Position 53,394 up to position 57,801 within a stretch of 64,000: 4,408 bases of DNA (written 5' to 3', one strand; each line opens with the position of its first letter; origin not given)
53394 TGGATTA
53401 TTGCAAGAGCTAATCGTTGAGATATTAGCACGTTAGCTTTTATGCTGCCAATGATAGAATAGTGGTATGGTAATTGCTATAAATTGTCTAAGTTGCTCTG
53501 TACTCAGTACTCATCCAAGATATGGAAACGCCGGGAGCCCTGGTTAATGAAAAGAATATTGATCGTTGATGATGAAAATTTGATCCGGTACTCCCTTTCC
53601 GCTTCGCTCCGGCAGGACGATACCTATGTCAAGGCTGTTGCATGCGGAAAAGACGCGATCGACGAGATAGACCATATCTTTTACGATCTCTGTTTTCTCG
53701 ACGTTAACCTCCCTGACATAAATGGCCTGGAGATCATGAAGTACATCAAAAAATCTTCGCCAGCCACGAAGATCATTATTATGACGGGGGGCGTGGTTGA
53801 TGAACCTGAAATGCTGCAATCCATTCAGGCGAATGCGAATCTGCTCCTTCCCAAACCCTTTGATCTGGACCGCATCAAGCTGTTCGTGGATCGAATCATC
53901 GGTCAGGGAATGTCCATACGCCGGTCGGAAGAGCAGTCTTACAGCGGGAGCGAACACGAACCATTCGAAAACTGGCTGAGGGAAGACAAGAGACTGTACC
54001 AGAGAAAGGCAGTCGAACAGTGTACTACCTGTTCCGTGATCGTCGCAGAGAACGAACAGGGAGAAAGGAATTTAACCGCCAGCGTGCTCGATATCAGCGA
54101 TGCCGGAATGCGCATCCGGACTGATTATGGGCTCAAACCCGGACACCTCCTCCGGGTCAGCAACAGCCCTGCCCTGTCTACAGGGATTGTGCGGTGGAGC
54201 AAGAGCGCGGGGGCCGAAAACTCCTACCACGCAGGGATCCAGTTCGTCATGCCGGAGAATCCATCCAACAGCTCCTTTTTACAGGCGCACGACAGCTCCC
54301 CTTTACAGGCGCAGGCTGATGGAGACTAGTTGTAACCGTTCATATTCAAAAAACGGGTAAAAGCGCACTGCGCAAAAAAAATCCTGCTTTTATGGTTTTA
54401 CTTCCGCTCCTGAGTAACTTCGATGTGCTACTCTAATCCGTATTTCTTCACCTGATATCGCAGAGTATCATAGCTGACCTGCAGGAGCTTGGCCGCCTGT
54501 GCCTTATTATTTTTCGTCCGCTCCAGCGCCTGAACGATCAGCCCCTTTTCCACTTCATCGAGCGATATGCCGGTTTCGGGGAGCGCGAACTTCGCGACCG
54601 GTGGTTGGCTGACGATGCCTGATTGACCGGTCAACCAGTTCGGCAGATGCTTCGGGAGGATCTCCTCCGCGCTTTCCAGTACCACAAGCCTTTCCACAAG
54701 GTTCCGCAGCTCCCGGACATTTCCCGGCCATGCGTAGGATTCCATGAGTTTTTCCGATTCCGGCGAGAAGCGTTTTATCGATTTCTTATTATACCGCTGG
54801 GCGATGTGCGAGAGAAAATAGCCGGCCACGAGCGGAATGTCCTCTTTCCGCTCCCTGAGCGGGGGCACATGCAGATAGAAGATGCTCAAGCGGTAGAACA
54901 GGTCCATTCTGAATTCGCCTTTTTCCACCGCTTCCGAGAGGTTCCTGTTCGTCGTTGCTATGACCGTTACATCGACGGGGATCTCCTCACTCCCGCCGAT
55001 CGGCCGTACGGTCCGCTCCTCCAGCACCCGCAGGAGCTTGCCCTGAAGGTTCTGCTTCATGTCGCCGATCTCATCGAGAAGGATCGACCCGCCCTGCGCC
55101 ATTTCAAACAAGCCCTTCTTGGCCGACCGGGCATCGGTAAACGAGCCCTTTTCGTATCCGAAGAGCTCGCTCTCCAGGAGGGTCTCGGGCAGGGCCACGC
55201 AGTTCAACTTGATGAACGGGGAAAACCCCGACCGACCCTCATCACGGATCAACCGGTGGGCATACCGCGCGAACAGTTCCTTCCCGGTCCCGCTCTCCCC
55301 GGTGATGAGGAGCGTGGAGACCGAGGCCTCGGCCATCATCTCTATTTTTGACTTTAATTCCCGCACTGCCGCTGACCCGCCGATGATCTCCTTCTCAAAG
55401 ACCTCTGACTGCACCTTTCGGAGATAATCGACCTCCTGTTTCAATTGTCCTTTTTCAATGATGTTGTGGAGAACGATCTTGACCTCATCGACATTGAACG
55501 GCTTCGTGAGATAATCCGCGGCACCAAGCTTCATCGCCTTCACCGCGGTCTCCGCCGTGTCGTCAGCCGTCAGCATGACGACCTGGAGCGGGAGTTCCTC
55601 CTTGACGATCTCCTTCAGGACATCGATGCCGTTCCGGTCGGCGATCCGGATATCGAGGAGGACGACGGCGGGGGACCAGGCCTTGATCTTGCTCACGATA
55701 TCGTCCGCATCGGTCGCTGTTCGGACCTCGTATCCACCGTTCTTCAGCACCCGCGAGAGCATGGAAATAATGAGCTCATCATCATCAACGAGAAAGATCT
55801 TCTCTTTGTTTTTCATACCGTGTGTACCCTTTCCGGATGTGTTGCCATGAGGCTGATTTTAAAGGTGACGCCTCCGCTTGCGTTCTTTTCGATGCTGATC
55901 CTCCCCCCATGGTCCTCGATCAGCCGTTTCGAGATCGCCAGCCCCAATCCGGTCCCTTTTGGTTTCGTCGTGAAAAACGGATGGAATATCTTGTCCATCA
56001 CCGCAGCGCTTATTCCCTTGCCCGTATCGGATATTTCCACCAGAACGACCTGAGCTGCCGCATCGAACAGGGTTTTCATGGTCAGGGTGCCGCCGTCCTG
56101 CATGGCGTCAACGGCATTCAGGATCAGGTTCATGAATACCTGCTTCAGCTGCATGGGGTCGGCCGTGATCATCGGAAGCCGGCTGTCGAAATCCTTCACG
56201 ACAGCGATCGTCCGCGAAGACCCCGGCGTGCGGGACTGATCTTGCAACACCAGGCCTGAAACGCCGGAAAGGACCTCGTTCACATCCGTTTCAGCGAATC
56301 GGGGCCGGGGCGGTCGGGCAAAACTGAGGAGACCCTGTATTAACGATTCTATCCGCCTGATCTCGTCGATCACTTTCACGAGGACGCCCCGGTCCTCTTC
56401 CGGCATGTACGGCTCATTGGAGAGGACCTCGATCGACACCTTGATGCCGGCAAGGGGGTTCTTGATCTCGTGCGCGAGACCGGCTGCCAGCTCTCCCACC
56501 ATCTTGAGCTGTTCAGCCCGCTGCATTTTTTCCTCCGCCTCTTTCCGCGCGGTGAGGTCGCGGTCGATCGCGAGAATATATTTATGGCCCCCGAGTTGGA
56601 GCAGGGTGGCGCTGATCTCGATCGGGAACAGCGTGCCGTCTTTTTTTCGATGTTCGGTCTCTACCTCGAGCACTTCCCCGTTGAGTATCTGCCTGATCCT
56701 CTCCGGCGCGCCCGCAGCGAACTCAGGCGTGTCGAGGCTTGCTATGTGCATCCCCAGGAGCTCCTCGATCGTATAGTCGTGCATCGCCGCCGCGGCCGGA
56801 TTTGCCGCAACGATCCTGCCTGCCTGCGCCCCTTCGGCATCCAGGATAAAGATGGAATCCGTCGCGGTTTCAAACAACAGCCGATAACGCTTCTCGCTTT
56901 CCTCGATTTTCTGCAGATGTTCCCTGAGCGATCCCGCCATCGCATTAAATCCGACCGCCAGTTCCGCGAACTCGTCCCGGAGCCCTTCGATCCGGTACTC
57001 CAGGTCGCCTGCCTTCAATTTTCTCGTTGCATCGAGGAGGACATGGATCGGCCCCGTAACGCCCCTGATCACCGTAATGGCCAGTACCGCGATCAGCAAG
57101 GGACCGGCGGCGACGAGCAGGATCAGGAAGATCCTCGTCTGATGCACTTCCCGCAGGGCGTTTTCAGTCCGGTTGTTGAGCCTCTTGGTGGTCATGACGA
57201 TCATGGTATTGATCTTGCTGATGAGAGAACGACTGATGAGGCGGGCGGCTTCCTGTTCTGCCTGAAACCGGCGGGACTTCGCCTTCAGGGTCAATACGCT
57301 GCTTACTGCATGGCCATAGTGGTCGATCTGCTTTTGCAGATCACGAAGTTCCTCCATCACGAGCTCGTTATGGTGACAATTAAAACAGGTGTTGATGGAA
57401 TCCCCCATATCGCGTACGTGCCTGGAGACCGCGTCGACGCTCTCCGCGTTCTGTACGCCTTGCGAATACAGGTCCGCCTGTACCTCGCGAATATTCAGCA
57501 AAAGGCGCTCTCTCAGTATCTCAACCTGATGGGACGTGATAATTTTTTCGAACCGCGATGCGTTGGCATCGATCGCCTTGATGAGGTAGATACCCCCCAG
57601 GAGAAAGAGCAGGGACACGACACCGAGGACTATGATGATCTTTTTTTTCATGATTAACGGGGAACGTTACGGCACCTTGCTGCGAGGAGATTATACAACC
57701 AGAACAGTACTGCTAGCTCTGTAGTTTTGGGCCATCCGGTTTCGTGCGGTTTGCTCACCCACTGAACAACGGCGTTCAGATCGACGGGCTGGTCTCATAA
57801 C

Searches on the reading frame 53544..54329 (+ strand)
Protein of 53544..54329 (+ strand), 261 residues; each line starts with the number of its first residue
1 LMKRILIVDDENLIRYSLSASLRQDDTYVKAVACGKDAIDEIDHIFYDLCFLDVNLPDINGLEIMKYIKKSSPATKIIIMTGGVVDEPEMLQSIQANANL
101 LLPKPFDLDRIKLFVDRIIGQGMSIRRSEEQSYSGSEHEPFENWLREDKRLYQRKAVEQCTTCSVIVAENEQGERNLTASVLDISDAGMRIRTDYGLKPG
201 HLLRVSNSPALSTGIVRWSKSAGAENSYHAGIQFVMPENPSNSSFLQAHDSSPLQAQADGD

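Call 59: search_protein_families(library=pfam, proteins=[window:53544-54329:+], max_evalue=0.01)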
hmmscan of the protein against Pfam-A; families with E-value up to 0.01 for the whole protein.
window:53544-54329:+ (261 aa): 2 families
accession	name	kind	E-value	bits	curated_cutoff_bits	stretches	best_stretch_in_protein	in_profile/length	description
PF00072.30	Response_reg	-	4.1e-25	88.5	30.2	1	5-112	1-107/111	Response regulator receiver domain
PF07238.19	PilZ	-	6.8e-07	30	22.5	1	149-241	2-92/102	PilZ domain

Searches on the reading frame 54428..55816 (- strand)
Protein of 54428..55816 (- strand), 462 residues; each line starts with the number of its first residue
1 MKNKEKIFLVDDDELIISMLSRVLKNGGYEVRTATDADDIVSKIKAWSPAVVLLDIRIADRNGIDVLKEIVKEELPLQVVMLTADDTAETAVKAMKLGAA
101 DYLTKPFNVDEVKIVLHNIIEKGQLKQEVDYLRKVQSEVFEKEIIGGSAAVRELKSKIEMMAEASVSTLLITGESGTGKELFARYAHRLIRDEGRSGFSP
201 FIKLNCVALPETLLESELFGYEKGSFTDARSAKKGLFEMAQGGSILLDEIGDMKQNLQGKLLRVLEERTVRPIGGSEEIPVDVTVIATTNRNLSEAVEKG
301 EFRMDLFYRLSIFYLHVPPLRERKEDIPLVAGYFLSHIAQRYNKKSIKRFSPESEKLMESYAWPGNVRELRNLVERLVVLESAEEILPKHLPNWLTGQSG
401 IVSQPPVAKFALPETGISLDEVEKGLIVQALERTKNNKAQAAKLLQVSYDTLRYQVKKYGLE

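Call 14: find_encoding_contigs(protein=window:54428-55816:-, flank=10000, max_places=4)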
Protein window:54428-55816:- (462 aa): no gene with exactly this product is on record in the collection.

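Call 59: search_protein_families(library=pfam, proteins=[window:54428-55816:-], max_evalue=0.01)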
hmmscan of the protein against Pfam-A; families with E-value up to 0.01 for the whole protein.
window:54428-55816:- (462 aa): 10 families
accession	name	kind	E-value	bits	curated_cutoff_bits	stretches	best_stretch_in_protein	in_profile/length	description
PF00158.32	Sigma54_activat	-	1.3e-60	204.3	20.2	1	144-315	1-167/168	Sigma-54 interaction domain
PF00072.30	Response_reg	-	4.7e-26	91.6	30.2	1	7-113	1-107/111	Response regulator receiver domain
PF25601.1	AAA_lid_14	-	1.1e-25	89.7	27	1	321-398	1-77/87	AAA+ ATPase lid domain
PF14532.12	Sigma54_activ_2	-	4.9e-19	69.4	25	1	145-320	1-138/138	Sigma-54 interaction domain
PF02954.25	HTH_8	-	1.5e-13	50.7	22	1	419-459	2-42/42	Bacterial regulatory protein, Fis family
PF07728.20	AAA_5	-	1.2e-09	38.8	22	1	169-292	2-124/139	AAA domain (dynein-related subfamily)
PF07724.20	AAA_2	-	1.1e-05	25.9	27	1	166-299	3-133/166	AAA domain (Cdc48 subfamily)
PF00004.35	AAA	-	0.00023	22.1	21.2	1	169-297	1-118/131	ATPase family associated with various cellular activities (AAA)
PF01078.27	Mg_chelatase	-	0.0021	17.9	20.3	0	161-291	17-158/207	Magnesium chelatase, subunit ChlI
PF07726.17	AAA_3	-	0.0072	16.7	27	0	207-291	35-112/131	ATPase family associated with various cellular activities (AAA)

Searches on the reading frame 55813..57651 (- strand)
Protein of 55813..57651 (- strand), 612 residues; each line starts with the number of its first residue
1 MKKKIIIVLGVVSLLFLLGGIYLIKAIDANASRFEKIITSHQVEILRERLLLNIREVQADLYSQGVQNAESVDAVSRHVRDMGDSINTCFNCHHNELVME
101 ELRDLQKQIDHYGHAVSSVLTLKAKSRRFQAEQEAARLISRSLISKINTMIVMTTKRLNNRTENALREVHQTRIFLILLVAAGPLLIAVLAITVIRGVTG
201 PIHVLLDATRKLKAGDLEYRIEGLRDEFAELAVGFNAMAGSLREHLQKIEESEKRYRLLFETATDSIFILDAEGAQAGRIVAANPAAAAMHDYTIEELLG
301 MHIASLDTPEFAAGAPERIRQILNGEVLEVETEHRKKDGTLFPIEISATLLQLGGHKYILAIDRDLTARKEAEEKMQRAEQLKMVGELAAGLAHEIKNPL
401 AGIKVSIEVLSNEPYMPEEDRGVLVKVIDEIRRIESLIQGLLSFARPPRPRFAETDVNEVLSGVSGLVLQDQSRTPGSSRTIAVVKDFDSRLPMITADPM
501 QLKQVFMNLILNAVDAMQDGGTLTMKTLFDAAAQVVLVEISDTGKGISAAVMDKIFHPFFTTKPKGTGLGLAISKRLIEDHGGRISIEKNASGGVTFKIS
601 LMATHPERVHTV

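Call 59: search_protein_families(library=pfam, proteins=[window:55813-57651:-], max_evalue=0.01)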
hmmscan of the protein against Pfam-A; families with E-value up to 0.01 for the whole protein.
window:55813-57651:- (612 aa): 9 families
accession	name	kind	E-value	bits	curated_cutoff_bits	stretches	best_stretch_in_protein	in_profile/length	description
PF02518.31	HATPase_c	-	7.1e-24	84.8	26.4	1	498-601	2-107/111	Histidine kinase-, DNA gyrase B-, and HSP90-like ATPase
PF00512.31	HisKA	-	4.3e-14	52.7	26.9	1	386-446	3-62/66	His Kinase A (phospho-acceptor) domain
PF13426.13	PAS_9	-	6.6e-12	46.1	27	1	265-367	2-102/103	PAS domain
PF00672.30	HAMP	-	4.3e-11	43.4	25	1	194-244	2-53/53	HAMP domain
PF13188.13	PAS_8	-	2.5e-08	34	21.8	1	255-310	2-49/65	PAS domain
PF00989.32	PAS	-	3.8e-07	30.6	22.6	1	255-362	2-109/113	PAS fold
PF08448.16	PAS_4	-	1.3e-06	29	23.1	1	262-371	3-110/110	PAS fold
PF14501.12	HATPase_c_5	-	0.0029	18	22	1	500-591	4-92/102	GHKL domain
PF08447.18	PAS_3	-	0.0044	17.7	25.6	1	281-351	2-75/89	PAS fold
